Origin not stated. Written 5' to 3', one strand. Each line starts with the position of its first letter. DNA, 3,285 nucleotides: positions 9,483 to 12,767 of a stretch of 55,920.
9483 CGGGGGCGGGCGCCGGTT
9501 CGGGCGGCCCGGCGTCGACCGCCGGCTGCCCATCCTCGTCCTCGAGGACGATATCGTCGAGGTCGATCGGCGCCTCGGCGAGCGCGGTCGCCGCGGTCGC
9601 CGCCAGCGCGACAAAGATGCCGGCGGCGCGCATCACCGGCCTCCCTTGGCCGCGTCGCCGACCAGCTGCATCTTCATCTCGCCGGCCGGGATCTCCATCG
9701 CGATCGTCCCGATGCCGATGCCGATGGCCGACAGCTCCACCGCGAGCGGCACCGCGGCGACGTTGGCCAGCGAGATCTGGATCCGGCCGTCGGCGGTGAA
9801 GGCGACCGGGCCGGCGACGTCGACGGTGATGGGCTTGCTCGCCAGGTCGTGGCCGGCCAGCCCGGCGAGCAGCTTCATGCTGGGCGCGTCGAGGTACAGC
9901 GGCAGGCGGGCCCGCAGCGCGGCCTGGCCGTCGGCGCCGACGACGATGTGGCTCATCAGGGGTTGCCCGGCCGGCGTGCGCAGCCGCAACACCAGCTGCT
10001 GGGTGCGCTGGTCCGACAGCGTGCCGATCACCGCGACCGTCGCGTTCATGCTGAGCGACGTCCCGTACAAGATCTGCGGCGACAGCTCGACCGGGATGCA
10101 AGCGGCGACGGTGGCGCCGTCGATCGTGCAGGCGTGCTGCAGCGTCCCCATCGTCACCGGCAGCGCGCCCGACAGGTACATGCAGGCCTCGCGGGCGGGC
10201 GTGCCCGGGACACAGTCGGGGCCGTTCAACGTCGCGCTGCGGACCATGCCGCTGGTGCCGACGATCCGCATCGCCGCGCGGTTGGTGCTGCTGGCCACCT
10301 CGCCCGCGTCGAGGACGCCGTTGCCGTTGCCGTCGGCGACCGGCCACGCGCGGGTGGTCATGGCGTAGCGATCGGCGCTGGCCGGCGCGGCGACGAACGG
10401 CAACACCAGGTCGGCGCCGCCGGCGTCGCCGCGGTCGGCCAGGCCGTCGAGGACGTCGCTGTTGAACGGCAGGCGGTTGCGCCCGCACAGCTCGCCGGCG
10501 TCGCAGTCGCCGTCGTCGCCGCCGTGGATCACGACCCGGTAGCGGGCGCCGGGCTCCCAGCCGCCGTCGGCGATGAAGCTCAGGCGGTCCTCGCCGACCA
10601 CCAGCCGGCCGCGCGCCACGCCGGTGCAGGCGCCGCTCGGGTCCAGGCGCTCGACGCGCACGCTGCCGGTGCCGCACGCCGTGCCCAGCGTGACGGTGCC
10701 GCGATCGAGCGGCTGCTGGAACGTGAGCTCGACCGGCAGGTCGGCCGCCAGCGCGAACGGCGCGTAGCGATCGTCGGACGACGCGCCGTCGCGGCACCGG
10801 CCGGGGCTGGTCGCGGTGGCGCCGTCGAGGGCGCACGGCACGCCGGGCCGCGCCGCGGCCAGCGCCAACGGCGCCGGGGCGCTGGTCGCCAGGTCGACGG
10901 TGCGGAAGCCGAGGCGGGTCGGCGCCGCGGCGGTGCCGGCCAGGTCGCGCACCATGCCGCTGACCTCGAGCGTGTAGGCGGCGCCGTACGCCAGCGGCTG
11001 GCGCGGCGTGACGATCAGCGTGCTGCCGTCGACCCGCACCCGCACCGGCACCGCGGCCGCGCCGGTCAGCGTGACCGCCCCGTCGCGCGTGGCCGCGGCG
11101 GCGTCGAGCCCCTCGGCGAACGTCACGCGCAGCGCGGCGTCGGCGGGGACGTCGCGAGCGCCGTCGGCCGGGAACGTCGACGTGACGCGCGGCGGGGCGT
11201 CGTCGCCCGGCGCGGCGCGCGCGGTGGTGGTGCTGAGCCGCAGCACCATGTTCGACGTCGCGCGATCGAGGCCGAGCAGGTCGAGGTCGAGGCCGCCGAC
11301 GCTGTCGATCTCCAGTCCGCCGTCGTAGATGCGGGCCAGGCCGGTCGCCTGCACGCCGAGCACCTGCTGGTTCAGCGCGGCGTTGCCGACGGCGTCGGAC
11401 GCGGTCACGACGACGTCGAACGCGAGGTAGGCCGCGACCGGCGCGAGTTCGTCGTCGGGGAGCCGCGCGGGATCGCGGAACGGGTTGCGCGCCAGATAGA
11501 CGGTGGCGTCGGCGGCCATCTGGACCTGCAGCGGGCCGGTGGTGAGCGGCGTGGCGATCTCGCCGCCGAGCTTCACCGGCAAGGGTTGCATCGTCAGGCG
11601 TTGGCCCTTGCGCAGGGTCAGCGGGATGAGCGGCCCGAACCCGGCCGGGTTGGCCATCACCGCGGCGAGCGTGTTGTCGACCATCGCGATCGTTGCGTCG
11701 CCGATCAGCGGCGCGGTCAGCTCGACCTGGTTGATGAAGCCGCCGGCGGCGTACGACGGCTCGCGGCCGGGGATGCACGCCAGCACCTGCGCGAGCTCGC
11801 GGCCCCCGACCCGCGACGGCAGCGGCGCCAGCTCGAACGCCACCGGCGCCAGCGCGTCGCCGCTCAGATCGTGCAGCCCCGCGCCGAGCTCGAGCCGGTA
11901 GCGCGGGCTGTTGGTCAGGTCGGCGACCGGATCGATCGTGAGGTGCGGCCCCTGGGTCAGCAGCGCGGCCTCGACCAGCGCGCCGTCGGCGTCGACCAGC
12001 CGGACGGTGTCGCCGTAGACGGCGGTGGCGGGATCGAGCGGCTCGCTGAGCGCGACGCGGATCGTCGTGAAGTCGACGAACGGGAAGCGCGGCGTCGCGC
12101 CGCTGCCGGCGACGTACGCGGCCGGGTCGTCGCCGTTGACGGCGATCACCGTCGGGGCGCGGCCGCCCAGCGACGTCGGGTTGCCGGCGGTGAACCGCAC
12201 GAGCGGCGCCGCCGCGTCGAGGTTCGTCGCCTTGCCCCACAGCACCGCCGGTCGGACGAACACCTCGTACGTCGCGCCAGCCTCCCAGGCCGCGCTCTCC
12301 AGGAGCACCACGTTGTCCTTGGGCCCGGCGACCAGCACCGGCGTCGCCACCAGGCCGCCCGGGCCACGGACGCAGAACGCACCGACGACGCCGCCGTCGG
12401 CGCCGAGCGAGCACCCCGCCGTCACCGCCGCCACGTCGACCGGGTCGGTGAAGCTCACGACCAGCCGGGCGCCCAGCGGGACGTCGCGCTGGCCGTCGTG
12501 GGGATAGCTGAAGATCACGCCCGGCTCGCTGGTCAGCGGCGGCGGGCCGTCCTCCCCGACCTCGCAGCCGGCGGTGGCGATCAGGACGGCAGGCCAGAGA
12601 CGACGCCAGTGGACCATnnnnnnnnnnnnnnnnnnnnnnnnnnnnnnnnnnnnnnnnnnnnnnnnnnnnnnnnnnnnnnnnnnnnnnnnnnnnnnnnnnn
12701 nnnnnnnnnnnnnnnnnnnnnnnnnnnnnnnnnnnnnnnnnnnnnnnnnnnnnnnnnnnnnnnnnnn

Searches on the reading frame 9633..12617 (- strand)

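Call 87: search_protein_families(library=pfam, proteins=[window:9633-12617:-], max_evalue=0.001)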
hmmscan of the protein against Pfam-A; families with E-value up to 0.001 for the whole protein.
window:9633-12617:- (994 aa): 1 family
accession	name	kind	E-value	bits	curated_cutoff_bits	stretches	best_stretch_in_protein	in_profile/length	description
PF13205.12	Big_5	-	1.5e-37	128.9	23.6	2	472-573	1-105/105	Bacterial Ig-like domain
